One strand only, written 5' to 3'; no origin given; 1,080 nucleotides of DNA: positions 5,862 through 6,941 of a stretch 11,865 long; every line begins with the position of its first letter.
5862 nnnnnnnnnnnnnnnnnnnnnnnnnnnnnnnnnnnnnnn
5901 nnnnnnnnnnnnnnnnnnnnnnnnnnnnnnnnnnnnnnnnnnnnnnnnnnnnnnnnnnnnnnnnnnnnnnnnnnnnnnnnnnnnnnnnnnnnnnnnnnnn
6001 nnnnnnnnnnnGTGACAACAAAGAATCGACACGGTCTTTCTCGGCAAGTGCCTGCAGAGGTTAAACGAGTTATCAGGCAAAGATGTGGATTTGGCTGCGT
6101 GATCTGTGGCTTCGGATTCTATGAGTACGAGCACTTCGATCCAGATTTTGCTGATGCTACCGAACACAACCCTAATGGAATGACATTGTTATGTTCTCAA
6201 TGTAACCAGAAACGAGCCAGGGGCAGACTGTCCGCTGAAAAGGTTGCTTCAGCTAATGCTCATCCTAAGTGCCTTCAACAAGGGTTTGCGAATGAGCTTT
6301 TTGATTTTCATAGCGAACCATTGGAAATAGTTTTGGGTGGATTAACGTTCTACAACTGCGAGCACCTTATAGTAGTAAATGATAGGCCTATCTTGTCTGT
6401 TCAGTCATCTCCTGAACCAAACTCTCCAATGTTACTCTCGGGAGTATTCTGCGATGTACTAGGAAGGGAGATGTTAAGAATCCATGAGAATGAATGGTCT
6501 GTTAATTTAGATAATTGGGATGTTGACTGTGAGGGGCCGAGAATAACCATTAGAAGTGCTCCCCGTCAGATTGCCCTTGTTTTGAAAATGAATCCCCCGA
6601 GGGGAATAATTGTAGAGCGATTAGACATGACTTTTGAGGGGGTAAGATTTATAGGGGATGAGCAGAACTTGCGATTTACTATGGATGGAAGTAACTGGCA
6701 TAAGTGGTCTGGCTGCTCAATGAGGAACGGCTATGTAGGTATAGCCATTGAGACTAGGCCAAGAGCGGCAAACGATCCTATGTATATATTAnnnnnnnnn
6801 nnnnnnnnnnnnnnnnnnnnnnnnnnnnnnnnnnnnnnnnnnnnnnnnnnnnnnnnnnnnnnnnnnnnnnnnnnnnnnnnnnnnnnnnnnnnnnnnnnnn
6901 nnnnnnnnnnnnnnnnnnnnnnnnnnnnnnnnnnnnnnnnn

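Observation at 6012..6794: Zinc-finger HNH nuclease with an uncharacterised 190-aa C-terminal domain: candidate homing endonuclease or single-gene defence effector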

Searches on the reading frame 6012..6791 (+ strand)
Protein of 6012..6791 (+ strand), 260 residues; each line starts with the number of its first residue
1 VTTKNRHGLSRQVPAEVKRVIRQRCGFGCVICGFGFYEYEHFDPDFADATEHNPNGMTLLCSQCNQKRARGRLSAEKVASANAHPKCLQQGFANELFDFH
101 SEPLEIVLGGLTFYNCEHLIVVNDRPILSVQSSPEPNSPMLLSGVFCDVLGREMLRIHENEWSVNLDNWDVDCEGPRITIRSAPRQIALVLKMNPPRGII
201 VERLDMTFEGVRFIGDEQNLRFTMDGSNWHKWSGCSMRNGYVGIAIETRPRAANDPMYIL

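Call 4: search_protein_families(library=pfam, proteins=[window:6012-6791:+], max_evalue=1)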
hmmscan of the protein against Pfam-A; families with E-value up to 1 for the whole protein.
window:6012-6791:+ (260 aa): 2 families
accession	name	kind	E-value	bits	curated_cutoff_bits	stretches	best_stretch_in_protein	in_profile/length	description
PF01844.29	HNH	-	0.066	13.8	21.4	1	29-68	1-44/47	HNH endonuclease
PF23550.1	zf_Tbcl_Rhp7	-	0.45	10.5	27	1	50-68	20-37/39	DNA repair protein rhp7 treble clef domain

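Call 5: search_protein_families(library=padloc, proteins=[window:6012-6791:+], max_evalue=1)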
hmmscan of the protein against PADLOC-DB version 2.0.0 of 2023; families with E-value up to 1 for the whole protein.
window:6012-6791:+ (260 aa): 0 families

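Call 6: search_protein_families(library=phrogs, proteins=[window:6012-6791:+], max_evalue=0.1)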
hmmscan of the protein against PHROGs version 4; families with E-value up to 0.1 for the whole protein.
window:6012-6791:+ (260 aa): 7 families
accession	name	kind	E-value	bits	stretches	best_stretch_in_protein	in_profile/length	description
phrog_6544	-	unknown function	1.8e-102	343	1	1-255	1-248/248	-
phrog_7785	-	DNA, RNA and nucleotide metabolism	0.00041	21.4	1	6-71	50-114/147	HNH endonuclease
phrog_8048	-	DNA, RNA and nucleotide metabolism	0.0024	18.1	1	15-91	165-248/273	HNH endonuclease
phrog_740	-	DNA, RNA and nucleotide metabolism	0.01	15.8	1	5-70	17-86/332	HNH endonuclease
phrog_2255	-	DNA, RNA and nucleotide metabolism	0.02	15.4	1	17-78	100-178/211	HNH endonuclease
phrog_2214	-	DNA, RNA and nucleotide metabolism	0.04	14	1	12-70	179-238/429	HNH endonuclease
phrog_5034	-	DNA, RNA and nucleotide metabolism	0.043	15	1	3-68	8-78/138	NinG/ Rap DNA junction specific endonuclease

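Call 7: search_protein_families(library=ncbifam, proteins=[window:6012-6791:+], max_evalue=1)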
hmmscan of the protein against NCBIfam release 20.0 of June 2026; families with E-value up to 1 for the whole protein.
window:6012-6791:+ (260 aa): 1 family
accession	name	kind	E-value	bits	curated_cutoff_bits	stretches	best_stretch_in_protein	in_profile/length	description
NF040563.1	guided_IscB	equivalog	0.0044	16.2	175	1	14-75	180-242/314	RNA-guided endonuclease IscB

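Call 9: search_dna_similar(query=window:6012-6791:+, collection=phages, mode=protein, max_rows=40)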
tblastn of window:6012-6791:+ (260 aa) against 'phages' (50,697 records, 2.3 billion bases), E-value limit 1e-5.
Records with a match: 1; places in all: 1; records where one place covers at least 80% of the query: 1.
Best place of each record, by identity: 60-80% 1.
By first word of the organism name: Klebsiella 1.
By host as written in the record: Klebsiella pneumoniae ST846-OXA48 1.
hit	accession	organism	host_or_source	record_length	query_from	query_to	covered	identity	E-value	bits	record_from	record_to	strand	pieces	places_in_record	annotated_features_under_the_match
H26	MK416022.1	Klebsiella phage ST846-OXA48phi9.2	Klebsiella pneumoniae ST846-OXA48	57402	1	258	99%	65.5%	4e-103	333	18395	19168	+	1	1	hypothetical protein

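Call 11: get_annotated_region(hit=H26, flank=6000)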
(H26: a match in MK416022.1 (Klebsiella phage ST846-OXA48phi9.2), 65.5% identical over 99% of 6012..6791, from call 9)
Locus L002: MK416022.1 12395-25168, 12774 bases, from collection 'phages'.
description: Klebsiella phage ST846-OXA48phi9.2, complete genome.
organism: Klebsiella phage ST846-OXA48phi9.2 (NCBI taxid 2510489)
taxonomy: Viruses; Duplodnaviria; Heunggongvirae; Uroviricota; Caudoviricetes
host: Klebsiella pneumoniae ST846-OXA48; source: -; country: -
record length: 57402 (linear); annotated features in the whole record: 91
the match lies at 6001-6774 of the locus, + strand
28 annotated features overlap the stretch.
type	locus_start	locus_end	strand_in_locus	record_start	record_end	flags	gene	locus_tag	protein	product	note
CDS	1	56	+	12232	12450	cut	-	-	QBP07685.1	Rha family transcriptional regulator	-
CDS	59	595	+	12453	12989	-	-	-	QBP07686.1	regulatory protein CII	-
CDS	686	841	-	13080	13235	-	-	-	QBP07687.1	hypothetical protein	-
CDS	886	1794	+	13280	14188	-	-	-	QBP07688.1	hypothetical protein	-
CDS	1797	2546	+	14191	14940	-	-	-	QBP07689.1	DNA replication protein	DNA replication protein DnaC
CDS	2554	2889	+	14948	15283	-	-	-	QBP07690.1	hypothetical protein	Hypothetical protein, DUF977 family protein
CDS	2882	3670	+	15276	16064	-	-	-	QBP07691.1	hypothetical protein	-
CDS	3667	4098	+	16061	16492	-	-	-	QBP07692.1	hypothetical protein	-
CDS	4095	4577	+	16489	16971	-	-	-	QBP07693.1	class I SAM-dependent methyltransferase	-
CDS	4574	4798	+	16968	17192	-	-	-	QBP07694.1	hypothetical protein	-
CDS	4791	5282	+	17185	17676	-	-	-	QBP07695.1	hypothetical protein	-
CDS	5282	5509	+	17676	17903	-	-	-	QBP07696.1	hypothetical protein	-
CDS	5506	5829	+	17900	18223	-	-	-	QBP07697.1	hypothetical protein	-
CDS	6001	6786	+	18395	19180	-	-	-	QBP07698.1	hypothetical protein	-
CDS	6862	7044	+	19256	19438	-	-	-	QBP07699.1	hypothetical protein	-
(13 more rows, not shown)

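Call 13: find_homologous_proteins(query=window:6012-6791:+, max_evalue=0.001)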
Query window:6012-6791:+ (260 aa): 289 proteins with E <= 0.001 among 531 candidates; the best 120 are listed.
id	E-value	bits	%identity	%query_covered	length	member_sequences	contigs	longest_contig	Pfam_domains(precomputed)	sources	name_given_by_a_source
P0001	6.0e-157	539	86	100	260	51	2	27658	-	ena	-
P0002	2.6e-156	537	86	100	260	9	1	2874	-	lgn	-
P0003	4.9e-156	536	87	100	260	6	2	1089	-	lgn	-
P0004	1.0e-152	525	85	100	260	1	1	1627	-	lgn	-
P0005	4.7e-145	500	80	100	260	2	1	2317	-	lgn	-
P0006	2.9e-143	494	80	100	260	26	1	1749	-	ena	-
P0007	4.2e-128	445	72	100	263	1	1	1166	-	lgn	-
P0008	3.3e-127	442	71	100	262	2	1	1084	-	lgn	-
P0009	6.9e-124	431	70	97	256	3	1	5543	-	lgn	-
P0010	5.5e-123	428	71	98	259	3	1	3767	-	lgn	-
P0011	6.1e-122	424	70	100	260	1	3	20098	-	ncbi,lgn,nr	ncbi:hypothetical protein QI814_003636 [Escherichia coli]|nr:hypothetical protein [Escherichia coli]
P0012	9.9e-122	424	69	99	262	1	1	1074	-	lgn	-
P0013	1.0e-121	424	67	99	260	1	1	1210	-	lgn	-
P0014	5.0e-121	421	71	99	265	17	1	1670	-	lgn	-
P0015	1.3e-119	417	66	99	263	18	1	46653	-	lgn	-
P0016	1.4e-119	417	69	99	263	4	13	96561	-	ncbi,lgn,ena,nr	ncbi:TPA: hypothetical protein OZT99_000770 [Escherichia coli]|nr:hypothetical protein [Escherichia 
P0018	1.6e-118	413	67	99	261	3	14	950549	-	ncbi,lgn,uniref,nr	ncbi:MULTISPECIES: hypothetical protein [Klebsiella pneumoniae complex]|uniref:hypothetical protein 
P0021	2.9e-114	399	64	99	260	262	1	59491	-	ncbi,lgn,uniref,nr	ncbi:hypothetical protein N6O11_21820 [Escherichia coli]|uniref:hypothetical protein n=1 Tax=Escheri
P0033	2.2e-110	387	63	99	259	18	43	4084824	-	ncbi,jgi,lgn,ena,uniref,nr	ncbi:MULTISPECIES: hypothetical protein [Enterobacter cloacae complex]|jgi:hypothetical protein|unir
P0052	1.4e-103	364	63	95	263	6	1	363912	-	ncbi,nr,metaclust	ncbi:hypothetical protein WT12_14590 [Burkholderia territorii]|nr:hypothetical protein WT12_14590 [B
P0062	1.1e-97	345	60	100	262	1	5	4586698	-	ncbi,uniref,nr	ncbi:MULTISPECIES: hypothetical protein [unclassified Undibacterium]|uniref:hypothetical protein n=1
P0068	2.4e-95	337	55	99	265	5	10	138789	-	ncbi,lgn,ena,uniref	ncbi:hypothetical protein [Comamonas kerstersii]|uniref:hypothetical protein n=1 Tax=Comamonas kerst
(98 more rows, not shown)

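Call 14: search_solved_structures(query=window:6012-6791:+, max_evalue=10, show_alignments=2)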
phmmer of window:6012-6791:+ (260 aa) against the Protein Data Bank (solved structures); distinct sequences matched with E-value up to 10: 0.

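Call 19: find_encoding_contigs(protein=P0052, flank=8000, max_places=3)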
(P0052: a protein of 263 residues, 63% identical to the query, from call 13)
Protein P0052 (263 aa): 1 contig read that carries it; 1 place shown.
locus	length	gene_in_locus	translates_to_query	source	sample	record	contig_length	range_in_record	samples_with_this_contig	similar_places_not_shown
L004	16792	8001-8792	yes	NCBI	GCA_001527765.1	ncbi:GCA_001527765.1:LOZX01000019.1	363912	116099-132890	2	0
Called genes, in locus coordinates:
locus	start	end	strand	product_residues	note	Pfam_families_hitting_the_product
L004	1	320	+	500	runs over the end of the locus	PF08811:DUF1800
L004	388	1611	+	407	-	PF07394:DUF1501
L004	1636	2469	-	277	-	PF00494:SQS_PSY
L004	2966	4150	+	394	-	PF13356:Arm-DNA-bind_3, PF22022:Phage_int_M, PF00589:Phage_integrase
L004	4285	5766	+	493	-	PF12710:HAD (faint), PF13419:HAD_2, PF00702:Hydrolase, PF00156:Pribosyltran (weak), PF01396:Zn_ribbon_Top1 (faint), PF13408:Zn_ribbon_recom (faint)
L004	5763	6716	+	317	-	PF02481:DNA_processg_A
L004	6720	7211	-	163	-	-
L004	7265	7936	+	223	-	PF02586:SRAP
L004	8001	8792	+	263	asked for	-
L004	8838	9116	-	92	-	PF11112:PyocinActivator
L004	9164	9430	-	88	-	PF13986:DUF4224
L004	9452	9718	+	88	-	PF13986:DUF4224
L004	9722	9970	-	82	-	PF07825:Exc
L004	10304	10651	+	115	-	-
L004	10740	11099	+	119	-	-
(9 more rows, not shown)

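Call 20: find_encoding_contigs(protein=P0062, flank=8000, max_places=3)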
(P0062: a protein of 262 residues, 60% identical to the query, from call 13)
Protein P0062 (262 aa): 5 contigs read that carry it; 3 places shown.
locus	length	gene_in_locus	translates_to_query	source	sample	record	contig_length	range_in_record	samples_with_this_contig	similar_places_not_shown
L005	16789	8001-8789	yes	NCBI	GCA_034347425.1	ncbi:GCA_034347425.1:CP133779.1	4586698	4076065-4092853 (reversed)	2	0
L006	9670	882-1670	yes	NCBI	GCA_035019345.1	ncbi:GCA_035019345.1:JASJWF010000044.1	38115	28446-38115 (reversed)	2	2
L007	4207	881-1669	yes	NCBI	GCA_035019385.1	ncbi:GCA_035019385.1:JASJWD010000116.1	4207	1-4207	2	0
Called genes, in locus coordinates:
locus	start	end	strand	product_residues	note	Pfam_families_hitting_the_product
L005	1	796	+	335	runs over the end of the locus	PF01479:S4, PF00849:PseudoU_synth_2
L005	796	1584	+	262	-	PF02578:Cu-oxidase_4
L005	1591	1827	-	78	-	-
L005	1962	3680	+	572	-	PF07167:PhaC_N, PF00561:Abhydrolase_1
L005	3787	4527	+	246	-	PF00106:adh_short, PF01370:Epimerase (faint), PF08659:KR, PF13561:adh_short_C2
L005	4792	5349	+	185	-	PF07879:PHB_acc_N, PF05233:PHB_acc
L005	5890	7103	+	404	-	PF01527:HTH_Tnp_1 (weak), PF13518:HTH_28 (weak), PF13276:HTH_21, PF24764:rva_4, PF00665:rve, PF13683:rve_3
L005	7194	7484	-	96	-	PF15919:HicB_lk_antitox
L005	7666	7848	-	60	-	PF07927:HicA_toxin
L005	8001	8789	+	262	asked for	-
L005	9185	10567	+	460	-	PF00919:UPF0004, PF04055:Radical_SAM, PF18693:TRAM_2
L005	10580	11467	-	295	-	-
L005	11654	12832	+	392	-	PF01053:Cys_Met_Meta_PP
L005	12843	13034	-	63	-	-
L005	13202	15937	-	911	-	PF00330:Aconitase, PF00694:Aconitase_C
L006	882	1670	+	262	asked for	-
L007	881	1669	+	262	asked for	-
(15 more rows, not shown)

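Call 21: find_encoding_contigs(protein=P0033, flank=8000, max_places=4)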
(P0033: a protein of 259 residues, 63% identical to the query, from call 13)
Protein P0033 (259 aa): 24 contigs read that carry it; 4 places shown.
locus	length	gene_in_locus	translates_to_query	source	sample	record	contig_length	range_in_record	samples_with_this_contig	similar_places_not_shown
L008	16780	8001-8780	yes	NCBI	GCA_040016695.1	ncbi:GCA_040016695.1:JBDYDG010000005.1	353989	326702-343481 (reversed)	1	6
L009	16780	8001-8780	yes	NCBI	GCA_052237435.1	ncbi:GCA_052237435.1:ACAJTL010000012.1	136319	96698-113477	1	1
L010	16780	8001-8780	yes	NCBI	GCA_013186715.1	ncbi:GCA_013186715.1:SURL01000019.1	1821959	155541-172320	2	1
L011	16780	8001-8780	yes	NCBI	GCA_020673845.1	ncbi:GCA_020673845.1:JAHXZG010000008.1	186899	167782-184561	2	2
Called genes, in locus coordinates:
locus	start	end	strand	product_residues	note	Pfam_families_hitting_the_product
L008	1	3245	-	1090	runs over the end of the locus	PF06630:Exonuc_VIII, PF27432:YdfE_C (faint), PF06630:Exonuc_VIII, PF12684:DUF3799 (faint)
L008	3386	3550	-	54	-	PF27493:YdaE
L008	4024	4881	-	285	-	PF25678:DUF7946, PF25679:DUF7947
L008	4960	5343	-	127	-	PF01381:HTH_3 (weak)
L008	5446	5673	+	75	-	PF15943:YdaS_toxin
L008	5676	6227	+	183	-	PF06254:YdaT_toxin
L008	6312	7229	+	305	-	PF04492:Phage_rep_O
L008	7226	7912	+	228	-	PF06992:Phage_lambda_P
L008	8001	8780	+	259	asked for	-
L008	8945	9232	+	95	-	-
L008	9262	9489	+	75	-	-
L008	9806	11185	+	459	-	PF08808:RES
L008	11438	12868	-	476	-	-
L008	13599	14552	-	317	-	PF07007:LprI (weak)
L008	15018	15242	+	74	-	PF06183:DinI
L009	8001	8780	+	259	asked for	-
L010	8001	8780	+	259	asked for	-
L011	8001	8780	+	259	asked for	-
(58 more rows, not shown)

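Call 22: predict_structure(alignment_id=A1)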
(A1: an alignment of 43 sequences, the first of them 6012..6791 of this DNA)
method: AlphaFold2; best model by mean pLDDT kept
length: 260 residues; sequences in the alignment: 43
mean_pLDDT: 83.6   pTM: 0.72
mean pLDDT of the five models: 83.6, 81.2, 78.9, 78.5, 75.7
residues with pLDDT >= 90: 90; 70-90: 143; 50-70: 18; < 50: 9
segments of 3 or more residues with pLDDT < 50: 93-95, 255-260
pLDDT, mean of each block of 10 residues (from residue 1): 84 88 83 83 93 94 88 91 84 60 87 89 89 84 88 85 69 77 82 82 92 92 92 82 84 50
secondary structure, 60 per line:
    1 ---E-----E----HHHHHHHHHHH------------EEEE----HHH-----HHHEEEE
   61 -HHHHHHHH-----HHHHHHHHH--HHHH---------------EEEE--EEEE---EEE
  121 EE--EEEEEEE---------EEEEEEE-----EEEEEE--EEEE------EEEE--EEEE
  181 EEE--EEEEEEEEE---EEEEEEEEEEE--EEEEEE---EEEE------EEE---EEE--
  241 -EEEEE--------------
elements in order: H15-25 E38-41 E57-60 H62-69 H75-83 H86-89 E105-108 E111-114 E118-122 E125-131 E141-147 E153-158 E161-164 E171-174 E177-183 E186-194 E198-208 E211-216 E220-223 E230-232 E236-238 E242-246

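Call 24: find_encoding_contigs(protein=P0068, flank=8000, max_places=3)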
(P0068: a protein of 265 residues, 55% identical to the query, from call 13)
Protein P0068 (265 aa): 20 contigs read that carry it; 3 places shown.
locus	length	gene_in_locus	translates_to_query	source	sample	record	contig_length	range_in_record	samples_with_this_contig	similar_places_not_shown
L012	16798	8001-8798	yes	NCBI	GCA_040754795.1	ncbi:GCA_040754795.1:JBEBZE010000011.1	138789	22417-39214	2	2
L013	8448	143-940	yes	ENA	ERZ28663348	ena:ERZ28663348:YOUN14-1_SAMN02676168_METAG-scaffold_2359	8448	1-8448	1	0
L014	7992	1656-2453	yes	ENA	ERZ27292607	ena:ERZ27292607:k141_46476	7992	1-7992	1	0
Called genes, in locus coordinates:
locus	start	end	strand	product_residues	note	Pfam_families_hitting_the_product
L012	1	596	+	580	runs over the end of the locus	PF00289:Biotin_carb_N, PF02786:CPSase_L_D2, PF07478:Dala_Dala_lig_C (faint), PF02785:Biotin_carb_C, PF00364:Biotin_lipoyl, PF25997:BSH_YhbJ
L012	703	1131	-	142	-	PF01219:DAGK_prokar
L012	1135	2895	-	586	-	PF08019:EptA_B_N, PF00884:Sulfatase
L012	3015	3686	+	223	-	PF00072:Response_reg, PF00486:Trans_reg_C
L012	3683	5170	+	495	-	PF00512:HisKA (faint), PF02518:HATPase_c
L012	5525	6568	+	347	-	PF00665:rve, PF13683:rve_3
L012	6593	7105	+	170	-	PF07879:PHB_acc_N, PF05233:PHB_acc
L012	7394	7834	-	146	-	PF13560:HTH_31 (weak), PF13443:HTH_26 (weak), PF01381:HTH_3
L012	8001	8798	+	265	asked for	-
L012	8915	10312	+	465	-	PF00919:UPF0004, PF04055:Radical_SAM, PF18693:TRAM_2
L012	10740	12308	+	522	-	PF12729:4HB_MCP_1, PF00015:MCPsignal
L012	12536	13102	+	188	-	PF03729:DUF308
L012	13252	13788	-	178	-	PF07813:LTXXQ (faint), PF13801:Metal_resist (weak)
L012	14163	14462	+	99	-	-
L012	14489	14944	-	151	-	-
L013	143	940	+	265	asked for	-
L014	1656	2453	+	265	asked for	-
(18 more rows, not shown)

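Call 25: find_encoding_contigs(protein=window:6012-6791:+, flank=10000, max_places=4)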
Protein window:6012-6791:+ (260 aa): 24 contigs read that carry it; 4 places shown.
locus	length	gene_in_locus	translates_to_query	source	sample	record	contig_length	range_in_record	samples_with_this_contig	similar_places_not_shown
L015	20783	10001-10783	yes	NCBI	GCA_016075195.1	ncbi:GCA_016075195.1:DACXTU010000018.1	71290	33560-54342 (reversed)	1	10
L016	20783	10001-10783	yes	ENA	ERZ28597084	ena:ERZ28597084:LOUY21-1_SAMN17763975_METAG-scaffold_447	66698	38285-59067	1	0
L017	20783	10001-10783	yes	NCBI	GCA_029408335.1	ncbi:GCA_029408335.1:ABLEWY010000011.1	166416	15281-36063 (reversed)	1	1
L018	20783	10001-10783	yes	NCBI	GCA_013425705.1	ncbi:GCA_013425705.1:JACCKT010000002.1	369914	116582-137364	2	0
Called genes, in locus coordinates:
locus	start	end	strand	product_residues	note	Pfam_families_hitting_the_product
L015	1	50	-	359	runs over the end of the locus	PF09003:Arm-DNA-bind_1, PF22022:Phage_int_M, PF00589:Phage_integrase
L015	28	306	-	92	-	PF07825:Exc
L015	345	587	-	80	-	PF13269:DUF4060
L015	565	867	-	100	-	PF24886:DUF7740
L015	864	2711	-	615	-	PF27430:YdfE_N, PF27432:YdfE_C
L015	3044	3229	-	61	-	-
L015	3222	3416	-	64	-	-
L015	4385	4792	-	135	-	PF13560:HTH_31, PF07022:Phage_CI_repr (weak), PF12844:HTH_19 (faint), PF13443:HTH_26 (weak), PF01381:HTH_3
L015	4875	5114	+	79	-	PF14549:P22_Cro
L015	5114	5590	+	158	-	PF06254:YdaT_toxin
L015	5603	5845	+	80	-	PF13973:DUF4222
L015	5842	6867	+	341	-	PF13730:HTH_36 (weak), PF17948:DnaT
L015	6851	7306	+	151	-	PF06992:Phage_lambda_P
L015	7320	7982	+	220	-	PF21476:PF0610-like_N (faint), PF07789:DUF1627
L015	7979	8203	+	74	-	-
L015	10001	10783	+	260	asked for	-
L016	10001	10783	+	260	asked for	-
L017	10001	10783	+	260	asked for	-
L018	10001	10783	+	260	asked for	-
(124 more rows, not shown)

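Call 38: search_protein_representatives(alignment_id=A1)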
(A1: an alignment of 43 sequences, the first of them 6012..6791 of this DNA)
Query: 43 sequences, 260 profile positions. Proteins with E-value up to 0.001 (for the whole library): 2666; up to 1e-10: 1916; up to 1e-30: 815. The best 150 are listed.
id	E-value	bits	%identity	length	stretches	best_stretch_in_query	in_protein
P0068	5.9e-125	432.5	-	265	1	2-259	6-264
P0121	5.4e-90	317.9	-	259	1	5-249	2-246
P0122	1.2e-86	306.9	-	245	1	4-238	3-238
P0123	2.8e-84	299.1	-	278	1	2-219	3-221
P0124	7.1e-84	297.8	-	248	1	1-240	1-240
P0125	2.0e-82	293.1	-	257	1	3-246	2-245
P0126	6.2e-77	275.1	-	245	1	1-217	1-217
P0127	2.2e-76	273.3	-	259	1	1-248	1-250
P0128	5.1e-76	272.1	-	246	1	1-241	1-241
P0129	7.2e-76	271.6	-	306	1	4-249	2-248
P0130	2.7e-75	269.7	-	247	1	4-246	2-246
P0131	1.1e-74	267.7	-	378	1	1-247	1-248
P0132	1.2e-74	267.5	-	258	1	2-248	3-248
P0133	1.5e-74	267.2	-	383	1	4-237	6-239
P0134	3.8e-74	265.9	-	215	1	35-247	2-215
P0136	1.3e-73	264.2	-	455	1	2-248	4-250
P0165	4.0e-69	249.5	-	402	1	3-248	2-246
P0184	9.8e-67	241.6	-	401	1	4-229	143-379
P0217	1.0e-63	231.7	-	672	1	2-227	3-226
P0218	1.4e-63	231.3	-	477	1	1-216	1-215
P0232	1.6e-62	227.8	-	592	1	3-219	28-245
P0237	3.4e-62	226.8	-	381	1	2-215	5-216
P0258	5.6e-61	222.8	-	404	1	1-211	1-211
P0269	1.5e-60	221.4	-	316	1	3-247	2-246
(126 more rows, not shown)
